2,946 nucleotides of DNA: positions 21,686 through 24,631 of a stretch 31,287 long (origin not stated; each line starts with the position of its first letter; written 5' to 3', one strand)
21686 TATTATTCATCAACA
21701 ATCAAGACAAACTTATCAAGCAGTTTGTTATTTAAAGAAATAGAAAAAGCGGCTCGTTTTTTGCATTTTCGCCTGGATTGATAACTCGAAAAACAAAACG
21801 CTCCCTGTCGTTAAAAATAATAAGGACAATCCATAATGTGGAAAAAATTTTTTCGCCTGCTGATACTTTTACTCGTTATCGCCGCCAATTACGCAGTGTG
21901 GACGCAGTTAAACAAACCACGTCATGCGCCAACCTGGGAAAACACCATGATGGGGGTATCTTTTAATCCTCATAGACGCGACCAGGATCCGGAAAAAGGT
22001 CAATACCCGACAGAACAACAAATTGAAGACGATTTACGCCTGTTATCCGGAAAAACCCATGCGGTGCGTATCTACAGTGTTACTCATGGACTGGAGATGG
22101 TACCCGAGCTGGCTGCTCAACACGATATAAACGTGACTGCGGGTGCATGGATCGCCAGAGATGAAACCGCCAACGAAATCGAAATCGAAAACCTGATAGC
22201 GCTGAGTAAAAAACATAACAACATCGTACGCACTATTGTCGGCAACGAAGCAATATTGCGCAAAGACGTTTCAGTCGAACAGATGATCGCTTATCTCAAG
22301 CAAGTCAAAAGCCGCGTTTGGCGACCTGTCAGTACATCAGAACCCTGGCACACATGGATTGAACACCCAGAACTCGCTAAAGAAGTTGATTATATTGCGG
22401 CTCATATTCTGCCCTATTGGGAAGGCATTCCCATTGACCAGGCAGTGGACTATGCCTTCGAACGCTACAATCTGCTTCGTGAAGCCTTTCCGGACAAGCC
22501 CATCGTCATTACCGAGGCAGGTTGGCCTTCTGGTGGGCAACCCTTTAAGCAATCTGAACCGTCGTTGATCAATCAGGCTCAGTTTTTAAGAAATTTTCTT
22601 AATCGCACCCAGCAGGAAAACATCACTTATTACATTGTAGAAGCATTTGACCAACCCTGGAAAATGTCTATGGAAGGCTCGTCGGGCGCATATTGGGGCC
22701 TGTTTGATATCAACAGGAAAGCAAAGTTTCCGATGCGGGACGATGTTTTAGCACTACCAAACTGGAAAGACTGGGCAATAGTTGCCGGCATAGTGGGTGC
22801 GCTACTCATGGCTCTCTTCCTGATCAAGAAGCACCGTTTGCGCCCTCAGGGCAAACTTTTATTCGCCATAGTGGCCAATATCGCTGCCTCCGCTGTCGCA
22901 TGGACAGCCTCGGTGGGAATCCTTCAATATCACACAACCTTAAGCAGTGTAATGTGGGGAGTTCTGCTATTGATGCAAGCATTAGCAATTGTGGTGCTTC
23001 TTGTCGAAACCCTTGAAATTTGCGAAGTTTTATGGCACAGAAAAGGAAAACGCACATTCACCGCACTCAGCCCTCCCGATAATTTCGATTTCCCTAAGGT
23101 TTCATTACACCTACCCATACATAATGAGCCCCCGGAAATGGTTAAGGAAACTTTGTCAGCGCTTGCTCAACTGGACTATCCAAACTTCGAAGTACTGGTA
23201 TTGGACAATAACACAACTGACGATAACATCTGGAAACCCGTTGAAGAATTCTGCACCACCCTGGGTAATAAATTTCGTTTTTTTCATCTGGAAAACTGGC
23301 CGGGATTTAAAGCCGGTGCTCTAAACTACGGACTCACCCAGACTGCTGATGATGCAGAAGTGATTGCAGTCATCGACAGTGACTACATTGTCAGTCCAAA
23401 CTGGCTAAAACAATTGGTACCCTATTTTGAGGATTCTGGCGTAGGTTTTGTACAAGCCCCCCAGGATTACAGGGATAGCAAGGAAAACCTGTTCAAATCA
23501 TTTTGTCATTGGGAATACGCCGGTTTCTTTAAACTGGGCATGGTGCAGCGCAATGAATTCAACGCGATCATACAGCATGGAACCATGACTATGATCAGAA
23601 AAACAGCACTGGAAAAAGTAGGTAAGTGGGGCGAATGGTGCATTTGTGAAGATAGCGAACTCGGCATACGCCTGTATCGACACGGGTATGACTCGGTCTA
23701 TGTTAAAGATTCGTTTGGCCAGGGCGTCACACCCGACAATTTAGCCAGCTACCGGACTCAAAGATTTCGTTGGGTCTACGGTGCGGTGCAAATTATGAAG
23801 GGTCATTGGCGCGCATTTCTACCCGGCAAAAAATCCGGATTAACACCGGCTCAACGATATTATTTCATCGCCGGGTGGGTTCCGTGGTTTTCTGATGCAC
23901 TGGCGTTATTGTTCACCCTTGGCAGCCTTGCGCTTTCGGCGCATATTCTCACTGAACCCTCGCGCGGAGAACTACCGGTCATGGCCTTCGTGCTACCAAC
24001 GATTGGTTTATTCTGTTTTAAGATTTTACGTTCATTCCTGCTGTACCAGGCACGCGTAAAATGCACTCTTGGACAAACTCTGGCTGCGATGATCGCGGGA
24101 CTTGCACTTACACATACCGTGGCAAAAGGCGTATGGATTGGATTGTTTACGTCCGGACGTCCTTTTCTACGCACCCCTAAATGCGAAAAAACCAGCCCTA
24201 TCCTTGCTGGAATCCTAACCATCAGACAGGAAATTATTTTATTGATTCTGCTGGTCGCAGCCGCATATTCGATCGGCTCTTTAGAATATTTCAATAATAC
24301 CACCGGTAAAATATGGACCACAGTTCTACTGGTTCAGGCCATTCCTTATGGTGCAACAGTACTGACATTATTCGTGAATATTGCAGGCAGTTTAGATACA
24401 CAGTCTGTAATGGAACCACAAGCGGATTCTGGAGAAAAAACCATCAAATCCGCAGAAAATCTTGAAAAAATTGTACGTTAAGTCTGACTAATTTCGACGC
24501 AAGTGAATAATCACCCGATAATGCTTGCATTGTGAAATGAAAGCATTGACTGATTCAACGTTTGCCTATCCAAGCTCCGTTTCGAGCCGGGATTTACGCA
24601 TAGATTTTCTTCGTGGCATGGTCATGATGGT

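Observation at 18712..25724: Cluster of an ACP/acyl-AMP-ligase/acyltransferase fusion, a GH17-GT2 glucan synthase and an OpgC-like acyltransferase. This is a candidate pathway for an acylated periplasmic beta-glucan or glycolipid.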

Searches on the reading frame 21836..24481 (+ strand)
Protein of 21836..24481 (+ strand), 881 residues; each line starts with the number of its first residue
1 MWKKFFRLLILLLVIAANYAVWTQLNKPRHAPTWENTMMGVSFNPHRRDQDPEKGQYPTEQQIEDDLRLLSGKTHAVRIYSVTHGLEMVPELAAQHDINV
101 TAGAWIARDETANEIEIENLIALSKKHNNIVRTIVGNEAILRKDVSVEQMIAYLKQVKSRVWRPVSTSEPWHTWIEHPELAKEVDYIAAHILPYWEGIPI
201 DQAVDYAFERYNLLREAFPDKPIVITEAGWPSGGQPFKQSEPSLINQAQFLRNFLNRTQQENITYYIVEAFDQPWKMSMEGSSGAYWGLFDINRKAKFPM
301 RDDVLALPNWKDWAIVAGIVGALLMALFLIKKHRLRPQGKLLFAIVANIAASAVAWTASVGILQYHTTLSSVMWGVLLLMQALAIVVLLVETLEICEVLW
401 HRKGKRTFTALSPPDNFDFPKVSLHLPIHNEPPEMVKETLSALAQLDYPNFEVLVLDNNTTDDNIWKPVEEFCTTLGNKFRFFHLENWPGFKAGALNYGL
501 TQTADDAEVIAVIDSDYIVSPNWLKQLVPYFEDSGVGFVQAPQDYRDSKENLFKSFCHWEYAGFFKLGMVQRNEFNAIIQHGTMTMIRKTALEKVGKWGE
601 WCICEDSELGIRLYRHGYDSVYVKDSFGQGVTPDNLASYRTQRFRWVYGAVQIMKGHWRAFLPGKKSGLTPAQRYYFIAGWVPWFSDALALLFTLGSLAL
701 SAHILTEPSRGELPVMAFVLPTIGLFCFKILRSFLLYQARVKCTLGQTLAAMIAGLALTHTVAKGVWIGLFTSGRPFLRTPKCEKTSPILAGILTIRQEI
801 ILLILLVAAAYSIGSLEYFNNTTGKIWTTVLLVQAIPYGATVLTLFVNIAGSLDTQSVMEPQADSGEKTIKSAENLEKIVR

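Call 3: search_protein_families(library=pfam, proteins=[window:21836-24481:+], max_evalue=0.01)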
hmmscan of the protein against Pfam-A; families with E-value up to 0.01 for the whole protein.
window:21836-24481:+ (881 aa): 6 families
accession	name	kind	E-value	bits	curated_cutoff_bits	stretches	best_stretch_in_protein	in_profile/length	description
PF13641.12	Glyco_tranf_2_3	-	6.7e-30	105.2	27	1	430-649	11-230/230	Glycosyltransferase like family 2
PF00535.33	Glycos_transf_2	-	1.1e-26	94.2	23.3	1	423-595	1-167/168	Glycosyl transferase family 2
PF13632.12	Glyco_trans_2_3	-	7.1e-23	81.9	27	1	510-699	2-184/198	Glycosyl transferase family group 2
PF13506.12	Glyco_transf_21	-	3.1e-07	30.5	21.7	1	506-646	30-172/174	Glycosyl transferase family 21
PF00332.24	Glyco_hydro_17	-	6.6e-07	29.7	28.2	1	223-298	226-302/306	Glycosyl hydrolases family 17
PF03552.20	Cellulose_synt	-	5.4e-05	22.4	24.7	1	598-706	417-528/722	Cellulose synthase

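Call 4: search_protein_families(library=ncbifam, proteins=[window:21836-24481:+], max_evalue=0.01)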
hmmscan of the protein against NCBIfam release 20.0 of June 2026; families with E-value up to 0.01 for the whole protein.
window:21836-24481:+ (881 aa): 18 families
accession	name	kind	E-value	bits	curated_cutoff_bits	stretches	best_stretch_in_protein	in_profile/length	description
TIGR03030.1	CelA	equivalog_domain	4.8e-34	117.4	699.1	1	323-826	41-540/714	UDP-forming cellulose synthase catalytic subunit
NF008558.0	PRK11498.1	equivalog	6.5e-30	103.7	992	1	340-722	199-569/872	UDP-forming cellulose synthase catalytic subunit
TIGR03937.1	PgaC_IcaA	equivalog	3.3e-24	85.6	422.3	1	401-682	26-303/407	poly-beta-1,6-N-acetyl-D-glucosamine synthase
TIGR04242.1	nodulat_NodC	equivalog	1.6e-14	53.7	550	1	381-647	9-281/395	chitooligosaccharide synthase NodC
TIGR03965.1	mycofact_glyco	equivalog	1.2e-11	44.2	280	1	419-651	73-301/467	mycofactocin biosynthesis glycosyltransferase MftF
TIGR03111.1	glyc2_xrt_Gpos1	hypoth_equivalog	2e-09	36.7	363.95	1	417-656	46-292/439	TIGR03111 family XrtG-associated glycosyltransferase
NF041865.1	EpsU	equivalog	6.1e-09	35.4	700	1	421-658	40-273/394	exopolysaccharide biosynthesis GT2 family glycosyltransferase EpsU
NF053846.1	glyco_with_XrtP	equivalog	2.6e-08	33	520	1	584-759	233-408/440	XrtP-associated glycosyltransferase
NF038299.1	EPS_HpsN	equivalog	6.1e-08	32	425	1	421-539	2-115/317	hormogonium polysaccharide biosynthesis glycosyltransferase HpsN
TIGR03472.1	HpnI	equivalog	2.7e-07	29.7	310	1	386-647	7-269/373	bacteriohopanetetrol glucosamine biosynthesis glycosyltransferase HpnI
NF003958.0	PRK05454.2-1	equivalog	1e-06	27.3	419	1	342-704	22-406/704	glucans biosynthesis glucosyltransferase MdoH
NF041875.1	EPS_EpsD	equivalog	7.7e-06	25.5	370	1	434-627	12-203/325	exopolysaccharide biosynthesis glycosyltransferase EpsD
NF003962.0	PRK05454.2-5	equivalog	0.0016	17.1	328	0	342-540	59-266/641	glucans biosynthesis glucosyltransferase MdoH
TIGR04283.1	glyco_like_mftF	equivalog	0.0018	17.9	182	1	424-617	3-173/221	TIGR04283 family arsenosugar biosynthesis glycosyltransferase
TIGR03469.1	HpnB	hypoth_equivalog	0.0026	16.9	379.25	1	394-541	17-170/386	hopene-associated glycosyltransferase HpnB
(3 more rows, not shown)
